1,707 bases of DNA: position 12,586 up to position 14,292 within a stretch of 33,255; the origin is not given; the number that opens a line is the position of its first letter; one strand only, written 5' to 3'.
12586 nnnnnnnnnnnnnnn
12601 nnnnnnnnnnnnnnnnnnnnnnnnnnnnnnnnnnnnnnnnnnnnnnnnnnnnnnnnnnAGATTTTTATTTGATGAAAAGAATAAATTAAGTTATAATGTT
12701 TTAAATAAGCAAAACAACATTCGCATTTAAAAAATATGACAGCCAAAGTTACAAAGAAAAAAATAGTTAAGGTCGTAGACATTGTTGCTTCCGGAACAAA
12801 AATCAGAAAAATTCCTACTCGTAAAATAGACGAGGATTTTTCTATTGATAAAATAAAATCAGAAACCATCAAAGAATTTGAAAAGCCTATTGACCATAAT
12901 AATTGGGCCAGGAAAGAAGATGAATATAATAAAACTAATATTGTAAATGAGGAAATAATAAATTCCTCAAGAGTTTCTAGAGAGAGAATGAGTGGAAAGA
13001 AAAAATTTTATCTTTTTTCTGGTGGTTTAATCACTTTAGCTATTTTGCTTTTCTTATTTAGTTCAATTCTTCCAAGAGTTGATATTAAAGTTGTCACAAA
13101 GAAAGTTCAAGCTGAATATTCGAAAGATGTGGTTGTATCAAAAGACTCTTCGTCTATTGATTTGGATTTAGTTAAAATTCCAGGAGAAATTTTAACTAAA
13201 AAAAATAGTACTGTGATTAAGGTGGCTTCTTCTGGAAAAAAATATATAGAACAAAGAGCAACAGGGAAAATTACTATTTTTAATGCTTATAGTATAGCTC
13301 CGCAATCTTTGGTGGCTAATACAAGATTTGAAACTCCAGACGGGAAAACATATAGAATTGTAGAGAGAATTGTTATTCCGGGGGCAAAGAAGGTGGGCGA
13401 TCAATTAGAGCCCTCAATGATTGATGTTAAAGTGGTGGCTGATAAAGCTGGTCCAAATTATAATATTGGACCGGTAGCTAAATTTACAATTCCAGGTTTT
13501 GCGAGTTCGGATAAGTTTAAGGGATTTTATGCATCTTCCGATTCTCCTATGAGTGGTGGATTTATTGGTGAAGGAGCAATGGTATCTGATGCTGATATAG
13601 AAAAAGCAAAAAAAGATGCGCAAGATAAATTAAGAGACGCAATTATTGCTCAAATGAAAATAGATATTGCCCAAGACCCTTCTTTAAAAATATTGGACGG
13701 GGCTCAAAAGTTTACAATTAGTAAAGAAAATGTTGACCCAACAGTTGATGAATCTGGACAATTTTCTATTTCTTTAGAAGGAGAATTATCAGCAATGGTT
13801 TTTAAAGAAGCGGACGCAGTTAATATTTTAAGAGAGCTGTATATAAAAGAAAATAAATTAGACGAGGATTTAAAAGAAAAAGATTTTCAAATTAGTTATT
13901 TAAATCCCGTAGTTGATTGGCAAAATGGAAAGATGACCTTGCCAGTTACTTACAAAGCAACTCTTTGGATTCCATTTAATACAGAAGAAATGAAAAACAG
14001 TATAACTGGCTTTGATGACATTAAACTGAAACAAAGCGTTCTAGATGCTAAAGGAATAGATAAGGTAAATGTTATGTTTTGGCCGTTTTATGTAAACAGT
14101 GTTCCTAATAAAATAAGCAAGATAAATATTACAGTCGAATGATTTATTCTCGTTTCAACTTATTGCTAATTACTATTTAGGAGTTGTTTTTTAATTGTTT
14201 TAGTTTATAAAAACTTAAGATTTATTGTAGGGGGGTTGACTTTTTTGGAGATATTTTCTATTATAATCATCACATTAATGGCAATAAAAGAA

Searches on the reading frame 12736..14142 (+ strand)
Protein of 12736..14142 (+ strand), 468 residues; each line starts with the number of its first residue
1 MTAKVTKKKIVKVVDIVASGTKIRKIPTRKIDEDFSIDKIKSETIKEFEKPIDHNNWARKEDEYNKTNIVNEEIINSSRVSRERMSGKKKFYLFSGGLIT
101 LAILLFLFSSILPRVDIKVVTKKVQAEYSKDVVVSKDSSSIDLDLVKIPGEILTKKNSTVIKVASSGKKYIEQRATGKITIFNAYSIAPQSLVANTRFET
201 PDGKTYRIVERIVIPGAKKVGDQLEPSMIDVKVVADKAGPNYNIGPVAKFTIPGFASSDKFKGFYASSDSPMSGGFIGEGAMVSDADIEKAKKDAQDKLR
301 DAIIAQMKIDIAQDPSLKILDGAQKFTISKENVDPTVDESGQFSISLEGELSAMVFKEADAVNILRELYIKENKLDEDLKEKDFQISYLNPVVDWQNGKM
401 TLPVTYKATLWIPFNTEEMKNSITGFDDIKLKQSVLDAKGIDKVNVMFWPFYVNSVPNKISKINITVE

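Call 45: search_protein_families(library=pfam, proteins=[window:12736-14142:+])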
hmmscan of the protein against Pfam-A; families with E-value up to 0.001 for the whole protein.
window:12736-14142:+ (468 aa): 1 family
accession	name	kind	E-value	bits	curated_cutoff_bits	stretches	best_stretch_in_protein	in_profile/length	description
PF21110.3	GlxA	-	0.00011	23.3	27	1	174-260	1-95/105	GlxA beta barrel domain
